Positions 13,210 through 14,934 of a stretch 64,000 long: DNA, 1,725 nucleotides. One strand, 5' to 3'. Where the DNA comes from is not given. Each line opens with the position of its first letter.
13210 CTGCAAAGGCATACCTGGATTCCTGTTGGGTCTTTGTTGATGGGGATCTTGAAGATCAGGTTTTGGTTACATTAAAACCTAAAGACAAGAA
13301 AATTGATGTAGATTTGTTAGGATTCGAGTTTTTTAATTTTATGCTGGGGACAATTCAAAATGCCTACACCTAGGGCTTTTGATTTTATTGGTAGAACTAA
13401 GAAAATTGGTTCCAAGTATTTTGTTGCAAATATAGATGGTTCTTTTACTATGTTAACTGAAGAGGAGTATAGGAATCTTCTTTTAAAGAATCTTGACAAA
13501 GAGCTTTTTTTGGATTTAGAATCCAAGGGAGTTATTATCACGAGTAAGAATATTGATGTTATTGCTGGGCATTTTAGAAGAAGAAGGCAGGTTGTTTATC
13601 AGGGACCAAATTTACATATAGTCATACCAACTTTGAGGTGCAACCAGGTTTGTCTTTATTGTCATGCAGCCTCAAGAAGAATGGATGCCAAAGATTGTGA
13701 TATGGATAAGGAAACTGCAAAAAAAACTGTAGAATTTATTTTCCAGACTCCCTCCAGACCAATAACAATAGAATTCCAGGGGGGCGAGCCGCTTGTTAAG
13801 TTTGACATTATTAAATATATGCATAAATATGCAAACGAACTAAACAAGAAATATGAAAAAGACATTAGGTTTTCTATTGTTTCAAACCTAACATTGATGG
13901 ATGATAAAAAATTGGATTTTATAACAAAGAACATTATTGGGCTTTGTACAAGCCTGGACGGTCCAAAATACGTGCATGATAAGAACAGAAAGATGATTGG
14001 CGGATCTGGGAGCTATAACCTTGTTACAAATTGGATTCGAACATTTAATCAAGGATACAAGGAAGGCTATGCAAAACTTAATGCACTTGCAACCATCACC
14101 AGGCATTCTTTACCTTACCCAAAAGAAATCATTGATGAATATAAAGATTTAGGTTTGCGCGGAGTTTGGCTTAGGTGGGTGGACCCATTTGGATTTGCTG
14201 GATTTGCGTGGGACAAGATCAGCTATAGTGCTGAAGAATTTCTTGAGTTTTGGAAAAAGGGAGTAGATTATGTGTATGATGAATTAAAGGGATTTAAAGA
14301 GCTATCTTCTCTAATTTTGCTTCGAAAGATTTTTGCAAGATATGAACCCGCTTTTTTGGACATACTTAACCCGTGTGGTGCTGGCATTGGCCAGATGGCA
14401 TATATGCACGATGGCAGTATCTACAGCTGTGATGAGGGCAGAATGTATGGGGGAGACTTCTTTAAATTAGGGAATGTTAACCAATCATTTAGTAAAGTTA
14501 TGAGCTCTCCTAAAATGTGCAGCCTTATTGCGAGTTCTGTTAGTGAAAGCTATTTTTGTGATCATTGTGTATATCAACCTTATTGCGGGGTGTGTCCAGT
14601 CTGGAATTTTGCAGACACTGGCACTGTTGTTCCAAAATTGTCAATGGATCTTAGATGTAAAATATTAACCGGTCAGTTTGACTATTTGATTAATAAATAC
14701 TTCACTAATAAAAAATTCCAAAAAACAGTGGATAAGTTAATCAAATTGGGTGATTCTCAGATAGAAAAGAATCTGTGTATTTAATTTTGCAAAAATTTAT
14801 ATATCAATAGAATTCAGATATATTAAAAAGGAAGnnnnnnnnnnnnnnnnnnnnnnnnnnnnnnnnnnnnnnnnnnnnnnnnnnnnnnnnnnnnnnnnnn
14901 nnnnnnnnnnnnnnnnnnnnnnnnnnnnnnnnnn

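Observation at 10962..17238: Archaeal His-Xaa-Ser (HGS)n repeat precursor flanked by a pair of SPASM radical-SAM maturases and two HxsD-like small proteins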

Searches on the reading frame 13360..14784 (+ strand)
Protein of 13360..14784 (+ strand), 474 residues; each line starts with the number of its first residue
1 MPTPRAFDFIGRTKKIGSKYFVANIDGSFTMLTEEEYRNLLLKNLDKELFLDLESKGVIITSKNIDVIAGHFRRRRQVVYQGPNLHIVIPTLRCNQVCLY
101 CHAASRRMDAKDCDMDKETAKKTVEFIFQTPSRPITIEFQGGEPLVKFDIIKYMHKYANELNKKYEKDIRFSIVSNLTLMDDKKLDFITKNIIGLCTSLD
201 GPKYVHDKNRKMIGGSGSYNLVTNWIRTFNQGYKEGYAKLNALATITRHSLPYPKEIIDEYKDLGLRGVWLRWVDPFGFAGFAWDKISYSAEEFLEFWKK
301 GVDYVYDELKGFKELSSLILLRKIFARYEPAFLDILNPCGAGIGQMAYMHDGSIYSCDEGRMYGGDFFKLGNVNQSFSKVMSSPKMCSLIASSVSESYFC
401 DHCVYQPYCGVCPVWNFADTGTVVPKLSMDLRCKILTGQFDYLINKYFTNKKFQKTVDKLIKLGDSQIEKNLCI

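Call 3: search_protein_families(library=ncbifam, proteins=[window:13360-14784:+], max_evalue=0.01)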
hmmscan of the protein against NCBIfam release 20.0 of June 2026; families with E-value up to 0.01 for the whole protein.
window:13360-14784:+ (474 aa): 62 families (the best 25 are shown)
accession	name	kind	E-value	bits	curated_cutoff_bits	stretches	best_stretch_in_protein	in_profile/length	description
TIGR03978.1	rSAM_paired_1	equivalog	4.5e-126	421.3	370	1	14-454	7-458/466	His-Xaa-Ser system radical SAM maturase HxsB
NF047865.1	rSAM_PapB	equivalog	3.1e-43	148.3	340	1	92-423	11-327/330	PapB family radical SAM/SPASM ranthipeptide maturase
TIGR03974.1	rSAM_six_Cys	equivalog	9.4e-39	133.5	425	1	43-435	60-437/451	thioether cross-link-forming SCIFF peptide maturase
TIGR04064.1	rSAM_nif11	equivalog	9.4e-39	133.4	518.7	1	91-426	85-415/459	nif11-like peptide radical SAM maturase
NF040492.1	not_ScfB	exception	7.4e-37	127.3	855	1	56-444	71-445/450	ScfB-related radical SAM/SPASM orphan maturase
TIGR03906.1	quino_hemo_SAM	equivalog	1.1e-36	126.5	453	1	91-421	101-423/467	quinohemoprotein amine dehydrogenase maturation protein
TIGR04068.1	rSAM_ocin_clost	equivalog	1.5e-30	106.6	500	1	91-241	91-244/462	Cys-rich peptide radical SAM maturase CcpM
TIGR03942.1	sulfatase_rSAM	equivalog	1e-28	100.5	349.45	1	92-421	9-333/363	anaerobic sulfatase maturase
NF041298.1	rSAM_mat_DynA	equivalog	2.6e-26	92.4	450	1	87-418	4-327/356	dynobactin maturation radical SAM/SPASM protein DynA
NF035951.1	rSAM_RumMC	equivalog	1e-25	90.4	720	1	90-262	118-290/510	RumMC family radical SAM sactipeptide maturase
TIGR04163.1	rSAM_cobopep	equivalog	4.8e-24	84.9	375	1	89-423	69-398/428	peptide-modifying radical SAM enzyme CbpB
TIGR04083.1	rSAM_pep_methan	hypoth_equivalog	8e-23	80.9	300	1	87-454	3-348/376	TIGR04083 family peptide-modifying radical SAM enzyme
NF038107.1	rSAM_NF038107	equivalog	7.8e-22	77.6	600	1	42-231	43-235/444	Cys-every-fifth radical SAM/SPASM peptide maturase CefB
TIGR04115.1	rSAM_Cxxx_rpt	equivalog_domain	5.8e-21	75.4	350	1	91-422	9-335/359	radical SAM peptide maturase, CXXX-repeat target family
TIGR04280.1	geopep_mat_rSAM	hypoth_equivalog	3.3e-20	72.5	400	1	87-227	87-228/428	geopeptide radical SAM maturase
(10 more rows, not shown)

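Call 4: search_protein_families(library=pfam, proteins=[window:13360-14784:+], max_evalue=0.01)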
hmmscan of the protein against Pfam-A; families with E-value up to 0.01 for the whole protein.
window:13360-14784:+ (474 aa): 4 families
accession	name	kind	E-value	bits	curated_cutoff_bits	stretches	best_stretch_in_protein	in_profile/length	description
PF04055.27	Radical_SAM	-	4.7e-11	43.6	29.5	1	88-228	1-135/166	Radical SAM superfamily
PF13353.11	Fer4_12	-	3.7e-06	27.7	22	1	87-220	8-133/137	4Fe-4S single cluster domain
PF19416.4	Astro_VPg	-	0.00043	21.6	25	0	27-53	31-57/104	Astrovirus VPg protein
PF13186.11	SPASM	-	0.00049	20.8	21.5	1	339-403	1-66/67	Iron-sulfur cluster-binding domain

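Call 11: find_encoding_contigs(protein=window:13360-14784:+, flank=10000, max_places=6)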
Protein window:13360-14784:+ (474 aa): 1 contig read that carries it; 1 place shown.
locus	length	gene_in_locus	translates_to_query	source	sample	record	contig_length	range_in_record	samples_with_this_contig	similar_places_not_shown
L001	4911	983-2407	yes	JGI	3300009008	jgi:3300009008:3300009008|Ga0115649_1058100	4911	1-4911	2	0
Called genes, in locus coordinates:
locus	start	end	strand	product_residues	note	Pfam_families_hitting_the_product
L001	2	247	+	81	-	?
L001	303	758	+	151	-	PF27806:HxsD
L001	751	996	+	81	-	-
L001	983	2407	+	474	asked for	PF04055:Radical_SAM, PF13353:Fer4_12 (weak)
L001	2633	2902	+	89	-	-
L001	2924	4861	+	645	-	PF04055:Radical_SAM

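Call 29: find_related_loci(query=window:13360-14784:+, collection=genome_contigs, flank=10000)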
Query window:13360-14784:+ (474 aa) in genome_contigs; peptide patterns used: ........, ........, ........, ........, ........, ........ (x = any residue, [..] = any of these).
119 stretches matched a pattern; 5 encode a relative of the query (tblastn E <= 1e-3); 5 distinct loci.
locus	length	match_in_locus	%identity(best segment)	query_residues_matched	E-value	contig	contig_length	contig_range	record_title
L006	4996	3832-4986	72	1-386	0e+0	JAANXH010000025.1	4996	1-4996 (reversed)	MAG: Candidatus Woesearchaeota archaeon isolate SuakinDeep_MAG79_5 MAG795_25, whole genome shotgun sequence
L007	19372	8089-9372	45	12-454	2e-129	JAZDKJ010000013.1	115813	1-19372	MAG: Candidatus Woesearchaeota archaeon isolate MEGAHIT-group-0.53 k141_11546981, whole genome shotgun sequence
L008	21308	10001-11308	42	12-450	2e-119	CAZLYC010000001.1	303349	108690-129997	MAG TPA_asm: uncultured Methanosarcinales archaeon isolate SRP319275_co4_32 genome assembly, contig: NODE_14_length_3033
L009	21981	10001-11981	43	13-470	3e-107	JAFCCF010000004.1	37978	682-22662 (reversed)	MAG: Candidatus Aminicenantes bacterium isolate AB_1215_Bin_51 AB_1215_Bin_51.fna_scaffold_1307, whole genome shotgun se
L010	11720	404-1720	39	27-452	8e-94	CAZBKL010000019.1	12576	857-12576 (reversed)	MAG TPA_asm: uncultured archaeon isolate binchicken_co91_465 genome assembly, contig: NODE_6048_length_12576_cov_4.96821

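Call 36: search_solved_structures(query=window:13360-14784:+, max_evalue=0.001)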
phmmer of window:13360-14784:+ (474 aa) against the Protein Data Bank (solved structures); distinct sequences matched with E-value up to 0.001: 5.
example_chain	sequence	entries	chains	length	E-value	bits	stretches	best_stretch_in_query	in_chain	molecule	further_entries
5wgg_A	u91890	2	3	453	2.4e-29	105.9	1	80-431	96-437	Radical SAM domain protein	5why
4k36_A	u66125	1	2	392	4.1e-14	55.7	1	91-409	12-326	Anaerobic sulfatase-maturating enzyme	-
4k37_A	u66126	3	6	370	4.1e-14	55.6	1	91-409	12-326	Anaerobic sulfatase-maturating enzyme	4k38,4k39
9gm3_A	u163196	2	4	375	2.2e-07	33.4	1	91-242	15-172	ChlB radical SAM domain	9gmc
8vpo_A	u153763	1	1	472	2.5e-05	26.7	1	54-303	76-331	Radical SAM core domain-containing protein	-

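Call 44: search_protein_families(library=padloc, proteins=[window:13360-14784:+], max_evalue=0.001)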
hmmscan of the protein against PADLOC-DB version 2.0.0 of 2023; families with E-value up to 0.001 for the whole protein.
window:13360-14784:+ (474 aa): 2 families
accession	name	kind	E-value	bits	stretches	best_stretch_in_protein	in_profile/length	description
PDLC02903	pVip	-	8.9e-10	36.5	1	91-203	7-104/257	Viperins not associated with kinases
PDLC02904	pVip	-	6.8e-09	33.6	1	92-231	11-138/262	Viperins associated with kinases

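Call 48: search_dna_similar(query=window:13360-14784:+, collection=plasmids, mode=protein, max_rows=10, max_evalue=1e-10)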
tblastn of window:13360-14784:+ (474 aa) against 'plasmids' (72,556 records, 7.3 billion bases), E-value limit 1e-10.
Records with a match: 511; places in all: 522; records where one place covers at least 80% of the query: 325.
Best place of each record, by identity: <60% 511.
By first word of the organism name: Klebsiella 318; Rhizobium 34; Bacillus 34; Agrobacterium 26; Leisingera 14; Paracoccus 10; Sinorhizobium 8; Mesorhizobium 5; Novosphingobium 4; Nostoc 4; and 36 more.
By predicted mobility (MOB-suite, as given by PLSDB): conjugative 350; non-mobilizable 151; mobilizable 10.
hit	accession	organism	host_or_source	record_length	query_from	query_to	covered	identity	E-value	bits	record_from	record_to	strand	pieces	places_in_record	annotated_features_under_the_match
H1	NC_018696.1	Paraburkholderia phenoliruptrix BR3459a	Mimosa flocculosa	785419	4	452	95%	30.5%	3e-61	224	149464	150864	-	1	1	hxsB: His-Xaa-Ser system radical SAM maturase HxsB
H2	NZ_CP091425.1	Methylobacter sp. YRD-M1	isolate,wetland soil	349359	65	424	76%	38.0%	5e-71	252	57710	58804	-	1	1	hxsB: His-Xaa-Ser system radical SAM maturase HxsB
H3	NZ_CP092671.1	Leptospira interrogans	Homo sapiens,blood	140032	65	424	76%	37.0%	3e-68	244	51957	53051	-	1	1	hxsB: His-Xaa-Ser system radical SAM maturase HxsB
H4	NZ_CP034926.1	Roseomonas mucosa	Homo sapiens,tissue sample,Clinical, ...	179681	61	457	84%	33.5%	7e-68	243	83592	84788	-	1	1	hxsB: His-Xaa-Ser system radical SAM maturase HxsB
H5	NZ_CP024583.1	Roseomonas sp. FDAARGOS_362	Homo sapiens,peripheral Blood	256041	61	457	84%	33.5%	7e-68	243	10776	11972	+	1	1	hxsB: His-Xaa-Ser system radical SAM maturase HxsB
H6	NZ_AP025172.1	Cupriavidus sp. P-10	-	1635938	64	446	81%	34.5%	5e-69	246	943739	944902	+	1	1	none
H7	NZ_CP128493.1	Novosphingobium resinovorum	pure cell culture,soil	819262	61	459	84%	32.7%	1e-61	225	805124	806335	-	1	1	hxsB: His-Xaa-Ser system radical SAM maturase HxsB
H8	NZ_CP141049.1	Microvirga lotononidis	-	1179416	65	443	80%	34.2%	3e-68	244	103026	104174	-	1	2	none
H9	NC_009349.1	Aeromonas salmonicida subsp. salmonicida A449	-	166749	68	423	75%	36.4%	1e-72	256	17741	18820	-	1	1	hxsB: His-Xaa-Ser system radical SAM maturase HxsB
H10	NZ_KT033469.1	Aeromonas salmonicida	-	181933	68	423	75%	36.4%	1e-72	256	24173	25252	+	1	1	hxsB: His-Xaa-Ser system radical SAM maturase HxsB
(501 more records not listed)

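Call 49: get_annotated_region(hit=H9, flank=4000)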
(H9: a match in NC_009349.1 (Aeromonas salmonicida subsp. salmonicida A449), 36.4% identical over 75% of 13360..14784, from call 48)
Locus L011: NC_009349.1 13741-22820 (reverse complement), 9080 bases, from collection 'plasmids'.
description: Aeromonas salmonicida subsp. salmonicida A449 plasmid 4, complete sequence
organism: Aeromonas salmonicida subsp. salmonicida A449 (NCBI taxid 382245)
taxonomy: Bacteria; Pseudomonadota; Gammaproteobacteria; Aeromonadales; Aeromonadaceae; Aeromonas; Aeromonas salmonicida; Aeromonas salmonicida subsp. salmonicida A449
host: -; source: -; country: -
typing (MOB-suite, as given by PLSDB): conjugative; replicon rep_cluster_71; relaxase MOBH,MOBH; mating-pair formation MPF_F
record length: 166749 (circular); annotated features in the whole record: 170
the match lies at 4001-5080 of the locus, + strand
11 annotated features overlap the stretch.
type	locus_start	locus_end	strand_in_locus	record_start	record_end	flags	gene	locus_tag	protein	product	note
CDS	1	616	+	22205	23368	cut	-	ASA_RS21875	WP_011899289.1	KorB domain-containing protein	-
CDS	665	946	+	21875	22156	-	-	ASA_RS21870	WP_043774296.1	helix-turn-helix domain-containing protein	-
CDS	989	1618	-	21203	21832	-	-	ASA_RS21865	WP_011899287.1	type I restriction endonuclease subunit M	-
CDS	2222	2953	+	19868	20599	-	-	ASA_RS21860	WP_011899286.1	hypothetical protein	-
CDS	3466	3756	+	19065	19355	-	hxsD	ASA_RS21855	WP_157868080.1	His-Xaa-Ser system protein HxsD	-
CDS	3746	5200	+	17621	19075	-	hxsB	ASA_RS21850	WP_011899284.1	His-Xaa-Ser system radical SAM maturase HxsB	-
CDS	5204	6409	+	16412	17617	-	hxsC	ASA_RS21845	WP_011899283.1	His-Xaa-Ser system radical SAM maturase HxsC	-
CDS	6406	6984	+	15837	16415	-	hxsA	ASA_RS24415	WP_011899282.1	His-Xaa-Ser repeat protein HxsA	-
CDS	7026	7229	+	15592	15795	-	-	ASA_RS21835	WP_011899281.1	DUF5334 family protein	-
CDS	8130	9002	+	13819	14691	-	-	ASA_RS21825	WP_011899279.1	TnsA endonuclease N-terminal domain-containing protein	-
CDS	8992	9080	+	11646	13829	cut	-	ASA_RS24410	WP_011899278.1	hypothetical protein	-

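Call 93: search_protein_families(library=ncbifam, proteins=[L011:3466-3756:+, L011:3746-5200:+, L011:5204-6409:+, L011:6406-6984:+], max_evalue=1e-8)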
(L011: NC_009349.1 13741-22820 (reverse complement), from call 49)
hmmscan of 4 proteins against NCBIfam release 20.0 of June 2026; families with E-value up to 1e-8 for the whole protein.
L011:3466-3756:+ (96 aa): 1 family
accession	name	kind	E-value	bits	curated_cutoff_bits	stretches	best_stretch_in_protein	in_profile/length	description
TIGR03976.1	chp_LLNDYxLRE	equivalog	3e-22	78.8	50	1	6-90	3-89/90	His-Xaa-Ser system protein HxsD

L011:3746-5200:+ (484 aa): 31 families (the best 25 are shown)
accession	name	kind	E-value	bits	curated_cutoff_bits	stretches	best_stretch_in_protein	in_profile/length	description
TIGR03978.1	rSAM_paired_1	equivalog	4.1e-195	649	370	1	20-480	1-466/466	His-Xaa-Ser system radical SAM maturase HxsB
NF047865.1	rSAM_PapB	equivalog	2.4e-33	115.8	340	1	107-444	8-326/330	PapB family radical SAM/SPASM ranthipeptide maturase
TIGR04064.1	rSAM_nif11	equivalog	1.1e-28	100.2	518.7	1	106-299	82-273/459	nif11-like peptide radical SAM maturase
TIGR03974.1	rSAM_six_Cys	equivalog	1e-27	97.2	425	1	107-432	102-413/451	thioether cross-link-forming SCIFF peptide maturase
NF040492.1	not_ScfB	exception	3.2e-27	95.5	855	1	108-445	101-426/450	ScfB-related radical SAM/SPASM orphan maturase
TIGR03906.1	quino_hemo_SAM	equivalog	4.3e-27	94.9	453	1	107-275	99-273/467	quinohemoprotein amine dehydrogenase maturation protein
TIGR04068.1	rSAM_ocin_clost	equivalog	1.1e-26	93.7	500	1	105-250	87-236/462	Cys-rich peptide radical SAM maturase CcpM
NF035951.1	rSAM_RumMC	equivalog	7.6e-24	84.3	720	1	106-275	116-288/510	RumMC family radical SAM sactipeptide maturase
TIGR03942.1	sulfatase_rSAM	equivalog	2.1e-21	76.4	349.45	1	109-470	8-358/363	anaerobic sulfatase maturase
TIGR04083.1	rSAM_pep_methan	hypoth_equivalog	7.2e-21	74.5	300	1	105-282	2-170/376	TIGR04083 family peptide-modifying radical SAM enzyme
TIGR04280.1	geopep_mat_rSAM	hypoth_equivalog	6.1e-19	68.3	400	1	47-283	34-264/428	geopeptide radical SAM maturase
NF041298.1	rSAM_mat_DynA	equivalog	1.2e-17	64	450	1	109-470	8-354/356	dynobactin maturation radical SAM/SPASM protein DynA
NF041707.1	rSAM_YhhB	equivalog_domain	5.8e-17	61.6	445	1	108-255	8-161/369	cyclophane-forming radical SAM/SPASM peptide maturase YhhB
NF038170.1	lachnocin_rSAM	equivalog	9.5e-17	61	550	1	107-244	81-221/440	lachnocin radical SAM maturase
TIGR04115.1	rSAM_Cxxx_rpt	equivalog_domain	1.5e-16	60.9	350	1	106-374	6-268/359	radical SAM peptide maturase, CXXX-repeat target family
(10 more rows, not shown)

L011:5204-6409:+ (401 aa): 4 families
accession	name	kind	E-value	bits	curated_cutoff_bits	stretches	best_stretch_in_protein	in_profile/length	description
TIGR03977.1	rSAM_pair_HxsC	equivalog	7.5e-119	395.9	267.9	1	85-373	2-291/292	His-Xaa-Ser system radical SAM maturase HxsC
NF038332.1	rSAM_rare_HxsC4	exception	1.6e-10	40.6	500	1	114-335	21-244/335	radical SAM protein HxsC4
TIGR04054.1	rSAM_NirJ1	equivalog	1.7e-10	40.1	650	1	114-281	43-207/387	putative heme d1 biosynthesis radical SAM protein NirJ1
TIGR04051.1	rSAM_NirJ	equivalog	2.6e-10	39.8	515.45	1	113-272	8-163/354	heme d1 biosynthesis radical SAM protein NirJ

L011:6406-6984:+ (192 aa): 1 family
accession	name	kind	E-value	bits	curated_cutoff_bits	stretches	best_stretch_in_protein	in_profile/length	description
TIGR03979.1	His_Ser_Rich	equivalog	1.5e-68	230.6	121.65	1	3-191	1-190/190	His-Xaa-Ser repeat protein HxsA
